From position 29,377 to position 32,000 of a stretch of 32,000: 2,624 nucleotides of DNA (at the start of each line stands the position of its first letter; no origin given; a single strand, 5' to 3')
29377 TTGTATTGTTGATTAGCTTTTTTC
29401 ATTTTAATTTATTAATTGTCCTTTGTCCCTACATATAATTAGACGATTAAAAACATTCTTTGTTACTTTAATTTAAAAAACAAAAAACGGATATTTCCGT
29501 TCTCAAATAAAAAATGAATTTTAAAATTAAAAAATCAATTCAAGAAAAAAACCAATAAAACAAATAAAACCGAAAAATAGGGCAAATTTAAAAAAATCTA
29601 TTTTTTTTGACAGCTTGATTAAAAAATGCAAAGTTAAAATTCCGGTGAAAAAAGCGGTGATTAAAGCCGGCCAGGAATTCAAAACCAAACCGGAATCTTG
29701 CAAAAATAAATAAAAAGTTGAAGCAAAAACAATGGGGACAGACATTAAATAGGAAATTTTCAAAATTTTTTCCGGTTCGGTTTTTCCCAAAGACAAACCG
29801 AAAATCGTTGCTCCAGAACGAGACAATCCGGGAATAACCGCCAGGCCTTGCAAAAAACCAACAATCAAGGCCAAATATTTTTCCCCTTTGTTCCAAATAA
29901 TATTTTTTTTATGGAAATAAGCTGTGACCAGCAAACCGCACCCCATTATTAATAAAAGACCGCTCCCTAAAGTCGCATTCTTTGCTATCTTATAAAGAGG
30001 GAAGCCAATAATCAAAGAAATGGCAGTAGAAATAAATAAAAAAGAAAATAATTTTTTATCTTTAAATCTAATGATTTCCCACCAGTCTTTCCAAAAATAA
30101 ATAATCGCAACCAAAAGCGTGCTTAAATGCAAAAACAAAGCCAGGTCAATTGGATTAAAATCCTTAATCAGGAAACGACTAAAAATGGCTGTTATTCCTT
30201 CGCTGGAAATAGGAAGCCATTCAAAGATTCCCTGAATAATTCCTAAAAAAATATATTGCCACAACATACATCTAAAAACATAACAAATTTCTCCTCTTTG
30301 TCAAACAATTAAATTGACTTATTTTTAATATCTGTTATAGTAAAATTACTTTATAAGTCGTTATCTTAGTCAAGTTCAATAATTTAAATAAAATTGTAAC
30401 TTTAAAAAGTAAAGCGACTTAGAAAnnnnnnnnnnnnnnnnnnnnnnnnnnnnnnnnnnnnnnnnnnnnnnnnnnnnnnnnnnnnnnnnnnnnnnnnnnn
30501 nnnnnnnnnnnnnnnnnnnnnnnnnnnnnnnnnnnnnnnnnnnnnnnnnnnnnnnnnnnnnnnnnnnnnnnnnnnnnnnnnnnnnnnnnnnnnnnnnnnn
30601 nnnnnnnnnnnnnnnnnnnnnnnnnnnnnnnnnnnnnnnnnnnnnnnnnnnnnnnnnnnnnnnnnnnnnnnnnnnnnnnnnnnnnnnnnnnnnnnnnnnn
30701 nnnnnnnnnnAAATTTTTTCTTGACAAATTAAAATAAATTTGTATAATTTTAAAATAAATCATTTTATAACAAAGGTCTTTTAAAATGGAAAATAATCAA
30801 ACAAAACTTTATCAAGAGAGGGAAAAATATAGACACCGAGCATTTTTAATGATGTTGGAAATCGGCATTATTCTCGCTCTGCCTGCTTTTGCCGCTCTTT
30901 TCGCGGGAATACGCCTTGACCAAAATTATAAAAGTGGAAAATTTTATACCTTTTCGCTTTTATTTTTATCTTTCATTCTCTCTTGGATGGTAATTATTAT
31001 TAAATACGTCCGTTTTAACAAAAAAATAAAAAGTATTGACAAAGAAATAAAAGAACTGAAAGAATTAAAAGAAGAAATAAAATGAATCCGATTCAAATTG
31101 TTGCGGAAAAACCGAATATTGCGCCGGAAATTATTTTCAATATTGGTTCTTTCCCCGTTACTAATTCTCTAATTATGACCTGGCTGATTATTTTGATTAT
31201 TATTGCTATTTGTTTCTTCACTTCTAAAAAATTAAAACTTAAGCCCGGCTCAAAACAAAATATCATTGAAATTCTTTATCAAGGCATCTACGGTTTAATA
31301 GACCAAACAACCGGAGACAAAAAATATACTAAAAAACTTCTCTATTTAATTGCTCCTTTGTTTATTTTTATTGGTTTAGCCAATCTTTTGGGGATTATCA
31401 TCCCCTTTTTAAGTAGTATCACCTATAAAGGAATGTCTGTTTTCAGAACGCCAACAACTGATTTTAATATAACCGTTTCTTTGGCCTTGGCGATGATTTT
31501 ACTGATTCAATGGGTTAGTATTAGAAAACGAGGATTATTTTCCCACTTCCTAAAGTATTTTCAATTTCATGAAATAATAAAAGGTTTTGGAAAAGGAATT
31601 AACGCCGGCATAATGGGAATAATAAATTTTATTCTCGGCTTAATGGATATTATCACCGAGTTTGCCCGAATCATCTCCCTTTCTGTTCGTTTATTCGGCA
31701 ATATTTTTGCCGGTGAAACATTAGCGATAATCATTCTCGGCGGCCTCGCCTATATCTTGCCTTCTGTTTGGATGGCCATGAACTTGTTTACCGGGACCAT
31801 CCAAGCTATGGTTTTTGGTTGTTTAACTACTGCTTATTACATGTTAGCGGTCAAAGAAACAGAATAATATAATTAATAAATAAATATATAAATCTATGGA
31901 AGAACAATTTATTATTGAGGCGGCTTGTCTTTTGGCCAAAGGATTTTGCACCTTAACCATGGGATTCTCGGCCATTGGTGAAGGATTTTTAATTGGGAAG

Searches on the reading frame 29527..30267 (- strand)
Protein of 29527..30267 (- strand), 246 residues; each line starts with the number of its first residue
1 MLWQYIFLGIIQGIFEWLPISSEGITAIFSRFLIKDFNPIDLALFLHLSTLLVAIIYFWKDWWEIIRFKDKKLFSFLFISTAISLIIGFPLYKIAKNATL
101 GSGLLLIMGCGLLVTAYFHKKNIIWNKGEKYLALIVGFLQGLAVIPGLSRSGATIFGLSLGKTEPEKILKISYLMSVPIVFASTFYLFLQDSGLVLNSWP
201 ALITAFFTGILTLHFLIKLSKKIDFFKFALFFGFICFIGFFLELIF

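Call 7: search_protein_families(library=pfam, proteins=[window:29527-30267:-])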
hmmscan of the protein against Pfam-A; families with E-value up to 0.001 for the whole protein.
window:29527-30267:- (246 aa): 1 family
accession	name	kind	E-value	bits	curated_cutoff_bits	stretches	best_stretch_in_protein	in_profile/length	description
PF02673.24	BacA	-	7.6e-42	144.2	33.4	1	6-231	2-250/257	Bacitracin resistance protein BacA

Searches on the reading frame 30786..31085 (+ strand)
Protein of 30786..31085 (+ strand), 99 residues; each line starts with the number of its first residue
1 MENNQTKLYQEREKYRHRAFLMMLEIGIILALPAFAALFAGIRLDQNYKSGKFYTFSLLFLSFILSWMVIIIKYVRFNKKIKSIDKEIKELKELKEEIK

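Call 75: search_protein_families(library=pfam, proteins=[window:30786-31085:+], max_evalue=0.001)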
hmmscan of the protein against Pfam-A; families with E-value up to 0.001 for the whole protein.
window:30786-31085:+ (99 aa): 3 families
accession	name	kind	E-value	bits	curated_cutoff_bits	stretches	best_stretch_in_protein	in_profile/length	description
PF09527.15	ATPase_gene1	-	0.00014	22.3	26.6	1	20-69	1-50/54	Putative F0F1-ATPase subunit Ca2+/Mg2+ transporter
PF06305.16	LapA_dom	-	0.00019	21.7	28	1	58-93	26-61/64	Lipopolysaccharide assembly protein A domain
PF00003.28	7tm_3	-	0.0002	21.5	33.5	1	17-77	162-220/251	7 transmembrane sweet-taste receptor of 3 GCPR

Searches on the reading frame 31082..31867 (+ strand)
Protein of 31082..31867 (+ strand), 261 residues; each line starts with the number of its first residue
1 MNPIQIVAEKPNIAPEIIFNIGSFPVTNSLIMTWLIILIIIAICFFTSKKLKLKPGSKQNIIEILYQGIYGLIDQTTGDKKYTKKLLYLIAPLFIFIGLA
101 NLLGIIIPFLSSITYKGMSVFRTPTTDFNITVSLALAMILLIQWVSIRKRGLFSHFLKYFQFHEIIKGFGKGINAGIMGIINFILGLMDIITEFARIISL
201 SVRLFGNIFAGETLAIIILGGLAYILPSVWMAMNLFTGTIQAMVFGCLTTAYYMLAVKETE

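Call 75: search_protein_families(library=pfam, proteins=[window:31082-31867:+], max_evalue=0.001)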
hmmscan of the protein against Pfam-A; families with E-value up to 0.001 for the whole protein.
window:31082-31867:+ (261 aa): 1 family
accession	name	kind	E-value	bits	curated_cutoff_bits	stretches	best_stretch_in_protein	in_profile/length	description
PF00119.25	ATP-synt_A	-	2.8e-39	135.7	33.9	1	31-253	2-216/217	ATP synthase A chain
